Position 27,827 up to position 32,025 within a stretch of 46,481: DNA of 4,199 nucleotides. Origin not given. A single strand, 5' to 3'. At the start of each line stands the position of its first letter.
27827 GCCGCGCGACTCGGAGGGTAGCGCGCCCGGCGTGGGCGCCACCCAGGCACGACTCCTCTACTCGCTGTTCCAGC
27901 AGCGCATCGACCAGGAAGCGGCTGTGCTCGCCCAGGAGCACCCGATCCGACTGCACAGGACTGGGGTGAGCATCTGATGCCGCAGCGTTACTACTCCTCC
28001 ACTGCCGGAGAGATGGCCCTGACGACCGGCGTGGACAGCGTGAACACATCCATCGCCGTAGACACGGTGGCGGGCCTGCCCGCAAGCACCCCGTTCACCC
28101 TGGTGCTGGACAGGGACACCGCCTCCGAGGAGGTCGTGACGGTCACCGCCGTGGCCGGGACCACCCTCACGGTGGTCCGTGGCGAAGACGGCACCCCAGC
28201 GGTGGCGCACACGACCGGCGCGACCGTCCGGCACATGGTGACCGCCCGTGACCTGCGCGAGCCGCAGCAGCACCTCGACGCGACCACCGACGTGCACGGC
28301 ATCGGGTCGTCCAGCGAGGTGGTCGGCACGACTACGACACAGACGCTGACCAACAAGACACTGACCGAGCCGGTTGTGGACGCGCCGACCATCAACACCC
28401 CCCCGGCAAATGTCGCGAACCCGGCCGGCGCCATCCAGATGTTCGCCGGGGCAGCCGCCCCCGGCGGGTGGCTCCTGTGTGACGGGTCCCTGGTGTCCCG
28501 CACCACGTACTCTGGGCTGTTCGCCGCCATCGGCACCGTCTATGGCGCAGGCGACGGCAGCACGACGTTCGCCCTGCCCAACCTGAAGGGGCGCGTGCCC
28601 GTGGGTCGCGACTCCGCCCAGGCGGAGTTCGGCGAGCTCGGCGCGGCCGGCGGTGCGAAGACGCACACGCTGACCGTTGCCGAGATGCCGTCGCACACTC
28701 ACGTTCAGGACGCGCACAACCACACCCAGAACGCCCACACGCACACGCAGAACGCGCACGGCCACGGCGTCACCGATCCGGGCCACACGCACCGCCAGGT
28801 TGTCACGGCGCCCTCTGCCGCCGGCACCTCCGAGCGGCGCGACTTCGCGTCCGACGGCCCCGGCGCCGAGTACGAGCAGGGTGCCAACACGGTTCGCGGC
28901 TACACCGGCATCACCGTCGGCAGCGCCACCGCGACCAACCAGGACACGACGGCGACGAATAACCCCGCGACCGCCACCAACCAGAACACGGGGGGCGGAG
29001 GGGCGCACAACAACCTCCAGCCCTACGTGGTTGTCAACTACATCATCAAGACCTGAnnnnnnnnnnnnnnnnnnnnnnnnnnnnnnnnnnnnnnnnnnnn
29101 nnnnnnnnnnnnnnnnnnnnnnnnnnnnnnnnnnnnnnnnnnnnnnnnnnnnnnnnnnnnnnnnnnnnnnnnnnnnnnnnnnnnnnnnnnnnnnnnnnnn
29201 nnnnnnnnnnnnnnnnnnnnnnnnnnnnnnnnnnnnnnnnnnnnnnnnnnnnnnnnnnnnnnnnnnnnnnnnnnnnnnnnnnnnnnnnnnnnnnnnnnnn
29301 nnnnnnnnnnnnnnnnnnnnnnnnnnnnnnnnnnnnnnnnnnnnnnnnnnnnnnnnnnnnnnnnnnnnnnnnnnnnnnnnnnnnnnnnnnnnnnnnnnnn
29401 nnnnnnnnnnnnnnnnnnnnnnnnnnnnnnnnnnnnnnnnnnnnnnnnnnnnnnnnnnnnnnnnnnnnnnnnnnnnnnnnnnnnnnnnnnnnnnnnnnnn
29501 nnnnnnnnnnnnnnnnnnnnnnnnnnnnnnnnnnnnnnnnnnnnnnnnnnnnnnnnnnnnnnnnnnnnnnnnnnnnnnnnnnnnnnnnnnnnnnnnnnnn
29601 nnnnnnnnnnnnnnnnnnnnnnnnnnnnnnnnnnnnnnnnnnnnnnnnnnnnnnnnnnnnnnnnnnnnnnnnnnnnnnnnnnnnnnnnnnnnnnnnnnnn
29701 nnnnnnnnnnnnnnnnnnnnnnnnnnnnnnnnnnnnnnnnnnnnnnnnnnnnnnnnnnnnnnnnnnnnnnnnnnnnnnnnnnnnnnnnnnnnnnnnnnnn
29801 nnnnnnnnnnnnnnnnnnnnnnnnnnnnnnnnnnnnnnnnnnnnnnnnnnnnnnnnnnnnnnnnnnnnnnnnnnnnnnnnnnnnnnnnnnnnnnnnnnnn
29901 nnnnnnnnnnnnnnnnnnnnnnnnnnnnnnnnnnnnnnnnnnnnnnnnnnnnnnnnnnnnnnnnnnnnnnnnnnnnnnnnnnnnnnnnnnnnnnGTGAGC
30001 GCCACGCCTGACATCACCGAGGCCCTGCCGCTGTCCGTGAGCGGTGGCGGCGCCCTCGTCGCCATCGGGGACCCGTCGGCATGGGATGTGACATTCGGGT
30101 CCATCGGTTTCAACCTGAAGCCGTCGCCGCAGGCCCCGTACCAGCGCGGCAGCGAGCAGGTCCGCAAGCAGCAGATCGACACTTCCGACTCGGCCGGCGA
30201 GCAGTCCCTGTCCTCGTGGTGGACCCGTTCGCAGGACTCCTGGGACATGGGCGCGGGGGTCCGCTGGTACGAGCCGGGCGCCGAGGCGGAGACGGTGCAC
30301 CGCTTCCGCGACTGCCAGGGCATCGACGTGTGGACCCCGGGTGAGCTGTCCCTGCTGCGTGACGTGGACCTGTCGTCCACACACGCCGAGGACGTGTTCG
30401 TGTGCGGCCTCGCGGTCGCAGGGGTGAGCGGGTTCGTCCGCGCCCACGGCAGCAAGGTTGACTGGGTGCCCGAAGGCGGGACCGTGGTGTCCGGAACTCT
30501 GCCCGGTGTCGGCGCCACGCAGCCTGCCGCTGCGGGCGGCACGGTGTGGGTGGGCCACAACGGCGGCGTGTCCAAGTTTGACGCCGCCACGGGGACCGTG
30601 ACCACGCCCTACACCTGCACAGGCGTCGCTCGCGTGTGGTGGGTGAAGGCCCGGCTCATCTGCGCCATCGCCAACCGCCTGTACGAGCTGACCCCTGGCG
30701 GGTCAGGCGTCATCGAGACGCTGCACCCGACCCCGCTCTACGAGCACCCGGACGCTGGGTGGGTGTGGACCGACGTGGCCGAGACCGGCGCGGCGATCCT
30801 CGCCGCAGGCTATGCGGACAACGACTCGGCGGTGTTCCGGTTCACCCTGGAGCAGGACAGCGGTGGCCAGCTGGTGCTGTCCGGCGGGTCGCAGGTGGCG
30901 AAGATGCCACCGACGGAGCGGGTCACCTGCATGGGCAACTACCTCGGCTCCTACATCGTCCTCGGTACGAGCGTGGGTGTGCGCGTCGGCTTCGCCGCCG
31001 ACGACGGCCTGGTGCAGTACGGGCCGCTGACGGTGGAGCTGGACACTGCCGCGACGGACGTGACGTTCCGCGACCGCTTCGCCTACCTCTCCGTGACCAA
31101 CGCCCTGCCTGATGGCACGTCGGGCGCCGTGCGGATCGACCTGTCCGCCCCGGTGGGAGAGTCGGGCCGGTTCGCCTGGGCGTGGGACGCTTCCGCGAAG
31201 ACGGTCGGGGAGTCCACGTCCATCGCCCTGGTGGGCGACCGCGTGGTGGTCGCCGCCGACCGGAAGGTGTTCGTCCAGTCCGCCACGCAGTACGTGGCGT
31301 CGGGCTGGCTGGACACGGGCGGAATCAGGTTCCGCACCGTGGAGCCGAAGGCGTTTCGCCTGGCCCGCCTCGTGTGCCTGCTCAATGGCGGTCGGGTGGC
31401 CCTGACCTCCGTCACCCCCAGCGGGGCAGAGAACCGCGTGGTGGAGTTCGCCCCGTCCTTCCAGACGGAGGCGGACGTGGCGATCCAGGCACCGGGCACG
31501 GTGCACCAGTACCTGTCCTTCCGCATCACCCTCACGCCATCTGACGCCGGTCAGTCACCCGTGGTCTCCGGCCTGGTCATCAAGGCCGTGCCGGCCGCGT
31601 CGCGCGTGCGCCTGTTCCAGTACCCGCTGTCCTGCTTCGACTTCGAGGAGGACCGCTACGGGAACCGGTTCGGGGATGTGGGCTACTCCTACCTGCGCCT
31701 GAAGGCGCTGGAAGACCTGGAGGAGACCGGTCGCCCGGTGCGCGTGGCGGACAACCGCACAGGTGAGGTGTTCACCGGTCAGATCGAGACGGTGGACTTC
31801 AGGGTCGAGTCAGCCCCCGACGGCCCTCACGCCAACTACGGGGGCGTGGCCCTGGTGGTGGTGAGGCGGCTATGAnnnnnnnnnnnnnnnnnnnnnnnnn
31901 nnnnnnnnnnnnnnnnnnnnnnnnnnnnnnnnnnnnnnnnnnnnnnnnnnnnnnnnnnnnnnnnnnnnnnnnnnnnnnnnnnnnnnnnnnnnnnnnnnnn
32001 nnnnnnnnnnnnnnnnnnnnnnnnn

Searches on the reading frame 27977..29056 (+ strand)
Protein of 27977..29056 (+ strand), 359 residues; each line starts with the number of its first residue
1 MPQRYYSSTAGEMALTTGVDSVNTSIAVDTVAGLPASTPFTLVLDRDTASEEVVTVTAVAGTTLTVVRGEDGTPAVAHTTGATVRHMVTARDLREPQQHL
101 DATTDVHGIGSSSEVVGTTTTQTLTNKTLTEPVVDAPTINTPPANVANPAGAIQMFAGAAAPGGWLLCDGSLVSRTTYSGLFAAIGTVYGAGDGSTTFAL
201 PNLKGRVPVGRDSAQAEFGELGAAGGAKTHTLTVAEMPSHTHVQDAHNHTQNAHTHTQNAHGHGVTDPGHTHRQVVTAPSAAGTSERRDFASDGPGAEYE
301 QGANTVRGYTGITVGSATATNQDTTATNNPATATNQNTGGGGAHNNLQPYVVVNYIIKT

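Call 70: search_protein_families(library=phrogs, proteins=[window:27977-29056:+], max_evalue=0.001)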
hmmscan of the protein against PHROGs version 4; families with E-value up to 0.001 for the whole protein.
window:27977-29056:+ (359 aa): 22 families
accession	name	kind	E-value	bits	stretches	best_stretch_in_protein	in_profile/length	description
phrog_9116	-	tail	2.3e-51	176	2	113-256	25-167/455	tail protein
phrog_38058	-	tail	9.3e-44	150.8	1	2-146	9-173/708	tail fiber protein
phrog_12150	-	unknown function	3.9e-39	135.9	1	1-131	1-129/477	-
phrog_8469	-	tail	2.7e-31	110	1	39-359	44-301/303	tail fiber protein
phrog_8763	-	tail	7.2e-31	108.2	1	107-358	504-747/1024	tail protein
phrog_31611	-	tail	4e-23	83.2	1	161-358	175-384/385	tail collar protein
phrog_19618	-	tail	2.3e-19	70.7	1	141-339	129-309/387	tail collar protein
phrog_24267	-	unknown function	4.3e-17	63.6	1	204-255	171-222/266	-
phrog_25747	-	tail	6e-17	61.9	1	144-317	674-862/901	tail fiber protein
phrog_1858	-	tail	4.3e-16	59.1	1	50-358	44-292/1018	tail fiber protein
phrog_2097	-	tail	2.2e-15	57.4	1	19-359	252-600/644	tail fiber protein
phrog_1800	-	tail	2.8e-15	57.3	1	140-359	382-545/545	tail collar fiber protein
phrog_6256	-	tail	3.5e-15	57.1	1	148-355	289-471/686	tail fiber protein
phrog_327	-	tail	6.3e-13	49.9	1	84-359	262-441/618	tail protein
phrog_23837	-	head and packaging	2.5e-10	40.8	1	3-154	6-159/507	virion structural protein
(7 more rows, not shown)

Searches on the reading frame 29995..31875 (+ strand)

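Call 70: search_protein_families(library=phrogs, proteins=[window:29995-31875:+], max_evalue=0.001)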
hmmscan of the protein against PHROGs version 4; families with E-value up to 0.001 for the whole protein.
window:29995-31875:+ (626 aa): 1 family
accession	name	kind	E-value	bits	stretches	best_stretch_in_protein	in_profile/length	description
phrog_11667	-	unknown function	3.7e-115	386.9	1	6-625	3-637/642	-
